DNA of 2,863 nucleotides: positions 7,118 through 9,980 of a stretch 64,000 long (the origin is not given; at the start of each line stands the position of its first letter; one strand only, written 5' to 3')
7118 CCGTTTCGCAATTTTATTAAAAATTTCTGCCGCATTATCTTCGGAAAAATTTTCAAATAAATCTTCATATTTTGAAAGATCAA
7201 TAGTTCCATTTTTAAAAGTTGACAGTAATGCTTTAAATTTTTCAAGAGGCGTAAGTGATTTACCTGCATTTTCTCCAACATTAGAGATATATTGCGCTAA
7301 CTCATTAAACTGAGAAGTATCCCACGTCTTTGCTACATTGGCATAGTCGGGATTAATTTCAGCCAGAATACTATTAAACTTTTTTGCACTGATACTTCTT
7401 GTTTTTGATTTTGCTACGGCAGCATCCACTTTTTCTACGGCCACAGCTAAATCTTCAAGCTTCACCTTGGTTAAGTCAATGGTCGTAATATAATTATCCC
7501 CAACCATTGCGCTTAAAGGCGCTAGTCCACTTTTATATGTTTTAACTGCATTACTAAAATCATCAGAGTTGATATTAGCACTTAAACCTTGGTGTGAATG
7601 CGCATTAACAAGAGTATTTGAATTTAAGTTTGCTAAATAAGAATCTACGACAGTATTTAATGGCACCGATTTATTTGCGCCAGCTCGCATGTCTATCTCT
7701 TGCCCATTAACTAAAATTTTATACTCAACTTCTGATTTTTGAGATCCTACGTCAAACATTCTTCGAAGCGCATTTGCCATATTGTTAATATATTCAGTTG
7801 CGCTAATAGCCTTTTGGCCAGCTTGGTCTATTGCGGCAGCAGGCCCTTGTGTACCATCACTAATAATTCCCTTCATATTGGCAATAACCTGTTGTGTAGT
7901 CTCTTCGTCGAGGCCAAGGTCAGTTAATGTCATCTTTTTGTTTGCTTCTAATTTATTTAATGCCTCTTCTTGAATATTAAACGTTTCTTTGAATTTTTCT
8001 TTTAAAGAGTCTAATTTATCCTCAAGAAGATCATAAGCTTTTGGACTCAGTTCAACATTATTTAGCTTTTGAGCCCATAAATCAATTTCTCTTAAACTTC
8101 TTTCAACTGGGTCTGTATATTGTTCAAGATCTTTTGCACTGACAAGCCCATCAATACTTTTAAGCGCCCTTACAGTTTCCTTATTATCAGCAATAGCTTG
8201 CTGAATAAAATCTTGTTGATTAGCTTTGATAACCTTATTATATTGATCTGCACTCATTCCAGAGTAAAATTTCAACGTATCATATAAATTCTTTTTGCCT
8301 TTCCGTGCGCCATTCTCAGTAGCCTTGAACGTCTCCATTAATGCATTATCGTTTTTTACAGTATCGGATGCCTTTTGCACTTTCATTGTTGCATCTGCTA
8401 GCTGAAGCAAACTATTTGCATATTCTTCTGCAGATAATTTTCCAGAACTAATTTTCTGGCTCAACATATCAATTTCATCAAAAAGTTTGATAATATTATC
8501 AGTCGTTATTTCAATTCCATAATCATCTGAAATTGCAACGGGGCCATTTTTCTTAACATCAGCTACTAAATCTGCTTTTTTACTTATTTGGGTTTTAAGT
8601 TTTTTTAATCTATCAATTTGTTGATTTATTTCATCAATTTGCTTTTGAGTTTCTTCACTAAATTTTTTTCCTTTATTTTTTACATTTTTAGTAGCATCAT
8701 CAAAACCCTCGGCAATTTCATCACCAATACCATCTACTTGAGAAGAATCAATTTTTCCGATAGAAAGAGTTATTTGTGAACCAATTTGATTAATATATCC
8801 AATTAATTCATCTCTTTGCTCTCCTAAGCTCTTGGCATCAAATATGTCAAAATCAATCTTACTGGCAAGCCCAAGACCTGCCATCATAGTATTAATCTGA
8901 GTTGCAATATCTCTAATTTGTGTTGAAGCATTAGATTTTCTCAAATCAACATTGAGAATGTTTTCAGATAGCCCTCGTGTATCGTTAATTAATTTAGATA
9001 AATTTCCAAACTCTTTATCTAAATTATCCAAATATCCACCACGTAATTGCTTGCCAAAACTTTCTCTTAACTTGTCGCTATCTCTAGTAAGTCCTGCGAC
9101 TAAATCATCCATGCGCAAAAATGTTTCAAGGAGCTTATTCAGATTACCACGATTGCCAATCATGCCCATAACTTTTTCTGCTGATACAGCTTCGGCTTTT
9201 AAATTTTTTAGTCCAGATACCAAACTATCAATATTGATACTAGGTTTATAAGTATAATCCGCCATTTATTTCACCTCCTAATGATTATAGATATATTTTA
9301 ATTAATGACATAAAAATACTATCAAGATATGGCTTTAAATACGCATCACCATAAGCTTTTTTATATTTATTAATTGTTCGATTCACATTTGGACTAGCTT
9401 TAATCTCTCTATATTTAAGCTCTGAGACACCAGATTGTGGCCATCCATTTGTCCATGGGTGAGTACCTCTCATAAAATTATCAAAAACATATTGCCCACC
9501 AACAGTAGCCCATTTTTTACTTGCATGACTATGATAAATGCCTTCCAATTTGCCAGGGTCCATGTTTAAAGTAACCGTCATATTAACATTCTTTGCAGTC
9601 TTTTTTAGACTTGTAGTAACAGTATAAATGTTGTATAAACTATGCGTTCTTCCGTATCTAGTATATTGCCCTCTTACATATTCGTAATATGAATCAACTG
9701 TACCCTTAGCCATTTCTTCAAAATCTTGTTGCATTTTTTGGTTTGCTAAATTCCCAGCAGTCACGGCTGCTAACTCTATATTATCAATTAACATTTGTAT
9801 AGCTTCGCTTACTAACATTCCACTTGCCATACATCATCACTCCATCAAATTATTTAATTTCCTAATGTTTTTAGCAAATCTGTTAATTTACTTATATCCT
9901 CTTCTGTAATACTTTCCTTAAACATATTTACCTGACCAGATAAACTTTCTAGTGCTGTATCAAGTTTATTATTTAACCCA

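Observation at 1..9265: Exceptionally long tape measure protein (at least ~3088 aa, incomplete), displaced downstream of the fibre and lysis modules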

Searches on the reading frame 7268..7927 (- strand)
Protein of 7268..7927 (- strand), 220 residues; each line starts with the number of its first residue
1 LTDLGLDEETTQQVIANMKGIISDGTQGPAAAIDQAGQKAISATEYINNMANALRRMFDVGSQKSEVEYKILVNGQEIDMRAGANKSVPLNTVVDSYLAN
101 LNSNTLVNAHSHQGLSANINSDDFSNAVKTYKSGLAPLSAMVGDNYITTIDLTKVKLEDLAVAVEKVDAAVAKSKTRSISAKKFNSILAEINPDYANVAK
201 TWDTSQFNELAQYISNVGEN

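Call 33: search_protein_families(library=pfam, alignment_id=A1, max_evalue=1)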
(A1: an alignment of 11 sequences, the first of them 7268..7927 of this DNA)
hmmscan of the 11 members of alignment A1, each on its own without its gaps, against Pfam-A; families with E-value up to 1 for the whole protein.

A. member 1, window:7268-7927:- (220 aa): 3 families
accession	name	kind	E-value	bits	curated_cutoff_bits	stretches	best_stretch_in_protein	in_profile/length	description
PF18609.8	SAM_Exu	-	0.022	15.5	28.9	1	179-218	16-55/72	Exuperantia SAM-like domain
PF11112.13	PyocinActivator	-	0.072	13.7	24.2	0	86-112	12-38/74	Pyocin activator protein PrtN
PF23872.1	DUF7227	-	0.13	12.3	27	1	96-145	115-164/223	Domain of unknown function (DUF7227)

B. families by the number of members that match (of 11 scanned): 19 families
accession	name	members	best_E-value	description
PF14464.11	Prok-JAB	2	0.0028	Prokaryotic homologs of the JAB domain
PF04002.20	RadC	2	0.011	RadC-like JAB domain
PF07352.17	Phage_Mu_Gam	1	0.019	Bacteriophage Mu Gam like protein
PF18609.8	SAM_Exu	1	0.022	Exuperantia SAM-like domain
PF07524.19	Bromo_TP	1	0.03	Bromodomain associated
PF24406.1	nSTAND_NTPase4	1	0.04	Novel STAND NTPase 4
PF18746.6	aGPT-Pplase3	1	0.042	Alpha-glutamyl/putrescinyl thymine pyrophosphorylase clade 3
PF21670.2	HOOK_N_NuMA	1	0.048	NuMA N-terminal hook domain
PF03610.21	EIIA-man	1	0.066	PTS system fructose IIA component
PF11112.13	PyocinActivator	1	0.072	Pyocin activator protein PrtN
PF24235.1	RHG29_45_N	1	0.075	Rho GTPase-activating protein 29/45 N-terminal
PF09270.16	BTD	1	0.098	Beta-trefoil DNA-binding domain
PF00873.25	ACR_tran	1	0.099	AcrB/AcrD/AcrF family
PF17607.7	DUF5503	1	0.11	Family of unknown function (DUF5503)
PF23161.1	HTH_RNase_II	1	0.12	Double HTH domain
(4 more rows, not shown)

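Call 38: predict_structure(alignment_id=A1)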
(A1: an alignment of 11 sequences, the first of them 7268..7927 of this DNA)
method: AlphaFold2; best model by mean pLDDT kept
length: 220 residues; sequences in the alignment: 11
mean_pLDDT: 66.3   pTM: 0.55
mean pLDDT of the five models: 66.3, 65.7, 61.1, 55.5, 55.0
residues with pLDDT >= 90: 31; 70-90: 82; 50-70: 26; < 50: 81
segments of 3 or more residues with pLDDT < 50: 1-5, 18-44, 57-102
pLDDT, mean of each block of 10 residues (from residue 1): 57 57 40 38 46 49 39 43 40 42 67 79 87 84 87 90 89 84 94 92 82 74
secondary structure, 60 per line:
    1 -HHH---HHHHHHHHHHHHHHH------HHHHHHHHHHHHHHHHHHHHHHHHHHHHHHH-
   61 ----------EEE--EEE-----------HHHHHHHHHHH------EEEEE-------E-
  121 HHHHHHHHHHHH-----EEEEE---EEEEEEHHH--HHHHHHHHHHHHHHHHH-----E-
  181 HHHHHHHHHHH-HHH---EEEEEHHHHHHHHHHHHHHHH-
elements in order: H8-22 H29-59 E71-73 E76-78 H90-100 E107-111 H121-132 E138-142 E146-151 H157-173 H181-191 E199-203 H204-219

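Call 53: search_solved_structures(query=A1, max_evalue=10)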
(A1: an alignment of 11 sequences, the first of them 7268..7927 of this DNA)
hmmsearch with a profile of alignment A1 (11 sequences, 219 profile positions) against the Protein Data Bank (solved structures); distinct sequences matched with E-value up to 10: 7.
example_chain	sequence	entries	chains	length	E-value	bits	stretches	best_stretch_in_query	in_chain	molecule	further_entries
2qlc_A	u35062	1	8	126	0.15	15.1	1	92-135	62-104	DNA repair protein radC homolog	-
2kcq_A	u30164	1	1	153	0.2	14.7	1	89-123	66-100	Mov34/MPN/PAD-1 family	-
7xli_A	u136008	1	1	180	0.31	14.1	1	5-77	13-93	Iron-regulated surface determinant protein B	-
6fjv_A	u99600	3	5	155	0.76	12.8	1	104-126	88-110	26S proteasome regulatory subunit N11-like protein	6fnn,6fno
6fju_A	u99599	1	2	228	1.3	12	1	104-125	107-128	26S proteasome regulatory subunit N11-like protein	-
5tgw_A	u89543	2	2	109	2.9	10.9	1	7-58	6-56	PS1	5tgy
8w6e_A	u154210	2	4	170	4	10.4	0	27-73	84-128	HBC599 in complex with wFAP1.1 | wFAP1.1 structure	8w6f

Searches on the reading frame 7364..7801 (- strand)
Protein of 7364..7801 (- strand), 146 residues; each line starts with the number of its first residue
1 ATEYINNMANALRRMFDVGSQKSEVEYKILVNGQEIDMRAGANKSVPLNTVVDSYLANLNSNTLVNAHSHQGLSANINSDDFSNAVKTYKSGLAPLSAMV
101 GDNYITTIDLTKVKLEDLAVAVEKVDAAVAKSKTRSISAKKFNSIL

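Call 79: search_protein_representatives(alignment_id=A3)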
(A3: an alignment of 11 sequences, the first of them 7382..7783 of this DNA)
Query: 11 sequences, 131 profile positions. Proteins with E-value up to 0.001 (for the whole library): 199; up to 1e-10: 49; up to 1e-30: 0. The best 150 are listed.
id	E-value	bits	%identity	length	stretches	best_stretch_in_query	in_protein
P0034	3.4e-29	118.1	-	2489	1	2-130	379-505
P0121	3.4e-29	118.0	-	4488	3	2-125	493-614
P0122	6.0e-26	107.5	-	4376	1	3-127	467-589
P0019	1.8e-25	106.0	-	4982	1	3-130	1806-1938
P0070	2.7e-25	105.4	-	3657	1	1-121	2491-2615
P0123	7.7e-24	100.7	-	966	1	2-125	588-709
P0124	1.6e-23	99.7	-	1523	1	2-125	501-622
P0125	7.6e-23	97.5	-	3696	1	2-125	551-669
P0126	1.7e-22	96.4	-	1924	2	2-130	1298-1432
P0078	3.5e-22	95.4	-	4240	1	2-130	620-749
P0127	2.7e-21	92.5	-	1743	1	2-123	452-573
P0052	1.3e-20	90.3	-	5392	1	8-126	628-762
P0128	2.3e-20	89.5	-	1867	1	2-130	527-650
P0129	1.2e-19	87.2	-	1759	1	2-125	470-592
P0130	2.1e-19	86.4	-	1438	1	3-121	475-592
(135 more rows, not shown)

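Call 84: search_protein_families(library=pfam, alignment_id=A4, max_evalue=0.1)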
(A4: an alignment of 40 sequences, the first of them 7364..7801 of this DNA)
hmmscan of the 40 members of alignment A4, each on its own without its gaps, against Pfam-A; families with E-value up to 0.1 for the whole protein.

A. member 1, window:7364-7801:- (146 aa): 2 families
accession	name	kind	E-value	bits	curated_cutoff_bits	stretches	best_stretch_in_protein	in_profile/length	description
PF11112.13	PyocinActivator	-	0.055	14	24.2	0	44-70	12-38/74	Pyocin activator protein PrtN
PF23872.1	DUF7227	-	0.071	13.1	27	1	56-103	117-164/223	Domain of unknown function (DUF7227)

B. families by the number of members that match (of 40 scanned): 21 families
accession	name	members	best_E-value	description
PF14464.11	Prok-JAB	12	1.4e-05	Prokaryotic homologs of the JAB domain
PF04002.20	RadC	4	0.034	RadC-like JAB domain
PF10298.14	WhiA_N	1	0.0018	WhiA N-terminal LAGLIDADG-like domain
PF23560.1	GBD_Hemicentin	1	0.013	Hemicentin galactose-binding domain-like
PF05597.16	Phasin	1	0.014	Poly(hydroxyalcanoate) granule associated protein (phasin)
PF15659.11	Toxin-JAB1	1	0.019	JAB-like toxin 1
PF11474.14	TEN_TERT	1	0.02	Telomerase reverse transcriptase, TEN domain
PF25575.1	TPR_BSK1_C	1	0.024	Serine/threonine-protein kinase BSK1-like, TPR repeats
PF24814.1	WD40_Prp19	1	0.029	Prp19 WD40 domain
PF17944.6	Arg_decarbox_C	1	0.034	Arginine decarboxylase C-terminal helical extension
PF03610.21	EIIA-man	1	0.041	PTS system fructose IIA component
PF23739.1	HTH_72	1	0.046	HTH 3-helical bundle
PF09270.16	BTD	1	0.048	Beta-trefoil DNA-binding domain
PF13759.12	2OG-FeII_Oxy_5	1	0.05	Putative 2OG-Fe(II) oxygenase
PF11112.13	PyocinActivator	1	0.055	Pyocin activator protein PrtN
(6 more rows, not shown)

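Call 90: predict_structure(alignment_id=A4)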
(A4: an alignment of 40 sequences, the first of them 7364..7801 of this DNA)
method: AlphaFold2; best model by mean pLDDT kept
length: 146 residues; sequences in the alignment: 40
mean_pLDDT: 91.7   pTM: 0.82
mean pLDDT of the five models: 91.7, 90.3, 88.3, 86.9, 86.0
residues with pLDDT >= 90: 107; 70-90: 39; 50-70: 0; < 50: 0
segments of 3 or more residues with pLDDT < 50: none
pLDDT, mean of each block of 10 residues (from residue 1): 89 89 86 90 91 91 93 92 96 95 93 94 95 92 90
secondary structure, 60 per line:
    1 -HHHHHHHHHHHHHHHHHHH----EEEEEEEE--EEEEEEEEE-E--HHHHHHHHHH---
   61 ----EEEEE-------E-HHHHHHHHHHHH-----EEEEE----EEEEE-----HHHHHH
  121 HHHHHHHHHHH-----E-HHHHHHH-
elements in order: H2-20 E25-32 E35-43 H48-57 E65-69 H79-90 E96-100 E105-109 H115-131 H139-145

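Call 94: fold_search(model_id=the predicted structure, library=pdb)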
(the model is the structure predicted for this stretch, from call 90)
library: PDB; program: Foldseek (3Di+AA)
matches with E <= 10: 438; with E <= 0.001: 0
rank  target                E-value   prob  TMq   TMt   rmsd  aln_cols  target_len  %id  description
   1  9qo1_E                7.4e-03  0.99  0.42  0.24   6.0       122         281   13  Activated 9-subunit COP9 signalosome and neddylated SCF (SKP1-SKP2-CKS1) complex structure (released 2026-02-11)
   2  5m5q                  8.4e-03  0.99  0.40  0.29   5.8       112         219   14  COPS5(2-257) IN COMPLEX WITH A AZAINDOLE (COMPOUND 4) (released 2017-01-11)
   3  7l97_A                1.3e-02  0.99  0.50  0.43   5.3       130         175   12  Crystal structure of STAMBPL1 in complex with an engineered binder (released 2021-08-25)
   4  9eg1_E                2.0e-02  0.97  0.42  0.24   5.3       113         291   16  COP9 signalosome deneddylation complex with cullin-5 (released 2025-12-03)
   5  9qo0_E                2.0e-02  0.84  0.39  0.23   8.8       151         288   15  Pre-activated 9-subunit COP9 signalosome and neddylated SCF (Skp1-Skp2-Cks1) complex structure (released 2026-02-18)
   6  2znr                  2.3e-02  0.98  0.49  0.42   5.4       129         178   12  Crystal structure of the DUB domain of human AMSH-LP (released 2008-09-02)
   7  6ef3_r                2.6e-02  0.87  0.42  0.25   9.7       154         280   14  Yeast 26S proteasome bound to ubiquitinated substrate (4D motor state) (released 2018-10-17)
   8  9le4_B                2.8e-02  0.97  0.48  0.41   5.8       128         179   13  Crystal structure of the MIT-CD complex of STAMBP (released 2025-06-11)
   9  5jog                  2.8e-02  0.95  0.38  0.28   6.4       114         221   14  CRYSTAL STRUCTURE OF CSN5(2-257) IN COMPLEX WITH CNS5i-3 (released 2016-11-02)
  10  9is6_E                3.0e-02  0.87  0.37  0.21   6.7       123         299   15  CryoEM structure of Plant-Complex-C-5b (released 2025-07-23)
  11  2znv_A                3.4e-02  0.97  0.49  0.43   5.5       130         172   11  Crystal structure of human AMSH-LP DUB domain in complex with Lys63-linked ubiquitin dimer (released 2008-09-02)
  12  3rzu_A                3.4e-02  0.97  0.48  0.42   5.5       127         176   13  The Crystal Structure of the Catalytic Domain of AMSH (released 2011-10-19)
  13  4ocn_B                3.4e-02  0.91  0.43  0.39   5.9       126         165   15  Crystal Structure of the Rpn8-Rpn11 MPN domain heterodimer, crystal form II (released 2014-01-29)
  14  9ph4_E                4.3e-02  0.92  0.41  0.23   6.3       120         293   14  Cryo-EM structure of COP9 signalosome in complex with CSN5i-1a (released 2025-12-03)
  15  9efq_E                4.6e-02  0.94  0.41  0.24   5.3       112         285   14  Cryo-EM structure of COP9 signalosome precatalytic state with neddylated cullin-2 (released 2025-12-03)
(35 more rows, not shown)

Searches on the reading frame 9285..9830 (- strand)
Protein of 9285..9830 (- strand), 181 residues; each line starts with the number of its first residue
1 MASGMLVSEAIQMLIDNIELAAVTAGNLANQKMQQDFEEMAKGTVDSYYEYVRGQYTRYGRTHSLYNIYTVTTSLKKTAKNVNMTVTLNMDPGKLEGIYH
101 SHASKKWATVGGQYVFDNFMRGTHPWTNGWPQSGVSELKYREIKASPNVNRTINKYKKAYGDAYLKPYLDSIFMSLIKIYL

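Call 11: search_protein_families(library=phrogs, proteins=[window:9285-9830:-], max_evalue=0.001)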
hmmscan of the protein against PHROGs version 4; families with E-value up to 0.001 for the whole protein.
window:9285-9830:- (181 aa): 0 families

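Call 22: search_protein_families(library=pfam, proteins=[window:9285-9830:-], max_evalue=0.01)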
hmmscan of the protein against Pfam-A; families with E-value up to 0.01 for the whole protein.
window:9285-9830:- (181 aa): 0 families

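Call 52: find_encoding_contigs(protein=window:9285-9830:-, flank=6000, max_places=8)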
Protein window:9285-9830:- (181 aa): 3 contigs read that carry it; 2 places shown.
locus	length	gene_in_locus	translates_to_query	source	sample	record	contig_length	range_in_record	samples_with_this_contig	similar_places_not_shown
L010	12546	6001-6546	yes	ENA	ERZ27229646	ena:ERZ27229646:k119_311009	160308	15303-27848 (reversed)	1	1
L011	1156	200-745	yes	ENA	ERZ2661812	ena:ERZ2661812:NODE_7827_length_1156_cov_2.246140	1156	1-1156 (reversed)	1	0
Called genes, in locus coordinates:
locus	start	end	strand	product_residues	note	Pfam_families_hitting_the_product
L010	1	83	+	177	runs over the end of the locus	-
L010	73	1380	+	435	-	PF13884:Peptidase_S74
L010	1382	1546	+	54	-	-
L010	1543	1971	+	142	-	PF06541:ABC_trans_CmpB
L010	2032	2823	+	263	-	PF01510:Amidase_2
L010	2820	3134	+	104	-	-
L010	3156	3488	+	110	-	-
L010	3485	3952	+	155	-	-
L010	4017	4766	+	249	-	PF05257:CHAP, PF01471:PG_binding_1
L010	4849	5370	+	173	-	PF02075:RuvC (weak)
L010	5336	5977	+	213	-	-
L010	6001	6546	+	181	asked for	-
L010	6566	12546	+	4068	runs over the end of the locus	PF10145:PhageMin_Tail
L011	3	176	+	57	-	?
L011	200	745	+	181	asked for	-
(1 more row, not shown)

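Call 99: search_protein_families(library=ncbifam, proteins=[window:9285-9830:-], max_evalue=0.01)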
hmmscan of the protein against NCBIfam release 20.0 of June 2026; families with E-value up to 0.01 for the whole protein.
window:9285-9830:- (181 aa): 0 families
